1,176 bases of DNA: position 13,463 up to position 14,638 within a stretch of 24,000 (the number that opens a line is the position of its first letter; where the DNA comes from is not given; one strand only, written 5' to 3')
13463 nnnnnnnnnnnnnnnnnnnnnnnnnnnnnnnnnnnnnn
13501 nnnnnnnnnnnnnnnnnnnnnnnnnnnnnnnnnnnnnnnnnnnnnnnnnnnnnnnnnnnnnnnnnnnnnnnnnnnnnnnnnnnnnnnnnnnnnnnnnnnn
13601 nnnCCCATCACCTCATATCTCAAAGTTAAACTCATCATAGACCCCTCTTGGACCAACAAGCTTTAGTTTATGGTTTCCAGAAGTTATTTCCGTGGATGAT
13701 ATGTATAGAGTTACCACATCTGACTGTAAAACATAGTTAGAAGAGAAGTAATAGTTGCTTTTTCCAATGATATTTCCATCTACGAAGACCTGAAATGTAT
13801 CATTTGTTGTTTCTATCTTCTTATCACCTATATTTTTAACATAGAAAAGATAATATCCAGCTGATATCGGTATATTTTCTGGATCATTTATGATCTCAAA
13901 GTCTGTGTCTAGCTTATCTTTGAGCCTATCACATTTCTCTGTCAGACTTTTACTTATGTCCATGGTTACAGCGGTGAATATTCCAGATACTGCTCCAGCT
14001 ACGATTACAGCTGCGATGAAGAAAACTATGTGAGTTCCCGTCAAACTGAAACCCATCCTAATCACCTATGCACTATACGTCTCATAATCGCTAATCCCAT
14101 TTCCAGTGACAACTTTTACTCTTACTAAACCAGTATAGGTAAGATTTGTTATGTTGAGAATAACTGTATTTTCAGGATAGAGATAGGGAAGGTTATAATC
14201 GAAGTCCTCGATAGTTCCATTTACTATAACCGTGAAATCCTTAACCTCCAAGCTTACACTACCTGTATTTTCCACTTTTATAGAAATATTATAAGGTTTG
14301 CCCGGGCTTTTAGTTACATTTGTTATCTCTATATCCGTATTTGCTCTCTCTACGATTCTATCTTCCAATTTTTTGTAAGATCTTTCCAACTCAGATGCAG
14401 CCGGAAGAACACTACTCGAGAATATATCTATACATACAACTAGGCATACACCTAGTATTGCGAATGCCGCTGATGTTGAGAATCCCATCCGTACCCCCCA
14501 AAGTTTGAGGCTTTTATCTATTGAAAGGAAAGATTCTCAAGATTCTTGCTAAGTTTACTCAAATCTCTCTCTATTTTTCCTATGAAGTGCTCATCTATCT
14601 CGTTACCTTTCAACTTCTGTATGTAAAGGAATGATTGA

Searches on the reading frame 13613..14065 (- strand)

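Call 4: search_protein_families(library=pfam, proteins=[window:13613-14065:-], max_evalue=0.01)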
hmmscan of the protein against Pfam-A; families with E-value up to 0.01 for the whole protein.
window:13613-14065:- (150 aa): 1 family
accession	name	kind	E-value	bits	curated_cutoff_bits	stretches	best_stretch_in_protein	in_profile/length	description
PF01917.21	Arch_flagellin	-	5.8e-19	69.4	29.5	1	6-147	2-161/162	Archaebacterial flagellin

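Call 5: search_protein_families(library=ncbifam, proteins=[window:13613-14065:-], max_evalue=0.01)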
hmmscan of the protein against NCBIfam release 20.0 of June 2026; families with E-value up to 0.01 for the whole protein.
window:13613-14065:- (150 aa): 2 families
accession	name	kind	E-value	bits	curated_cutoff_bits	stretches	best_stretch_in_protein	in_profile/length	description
NF052591.1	ArlG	equivalog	1.4e-29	103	110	1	10-148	6-148/148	archaellum stator protein ArlG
NF052590.1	ArlF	equivalog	6.8e-08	32.8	110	1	4-142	1-137/137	archaellum stator protein ArlF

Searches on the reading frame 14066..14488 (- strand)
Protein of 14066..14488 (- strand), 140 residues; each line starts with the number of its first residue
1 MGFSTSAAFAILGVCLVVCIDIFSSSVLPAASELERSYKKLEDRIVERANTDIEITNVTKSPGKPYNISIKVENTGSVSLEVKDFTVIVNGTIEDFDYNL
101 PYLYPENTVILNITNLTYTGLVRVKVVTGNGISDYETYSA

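Call 4: search_protein_families(library=pfam, proteins=[window:14066-14488:-], max_evalue=0.01)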
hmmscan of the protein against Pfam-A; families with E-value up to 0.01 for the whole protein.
window:14066-14488:- (140 aa): 1 family
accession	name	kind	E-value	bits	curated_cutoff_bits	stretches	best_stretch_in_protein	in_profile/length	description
PF01917.21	Arch_flagellin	-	3.1e-08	34.5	29.5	1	4-133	3-157/162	Archaebacterial flagellin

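Call 5: search_protein_families(library=ncbifam, proteins=[window:14066-14488:-], max_evalue=0.01)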
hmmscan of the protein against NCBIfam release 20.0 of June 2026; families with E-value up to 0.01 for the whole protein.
window:14066-14488:- (140 aa): 2 families
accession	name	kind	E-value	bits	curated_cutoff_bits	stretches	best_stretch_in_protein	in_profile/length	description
NF052590.1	ArlF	equivalog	6.6e-23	81.4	110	1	1-132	1-137/137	archaellum stator protein ArlF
NF052591.1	ArlG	equivalog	3.7e-05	23.8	110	1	15-125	14-136/148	archaellum stator protein ArlG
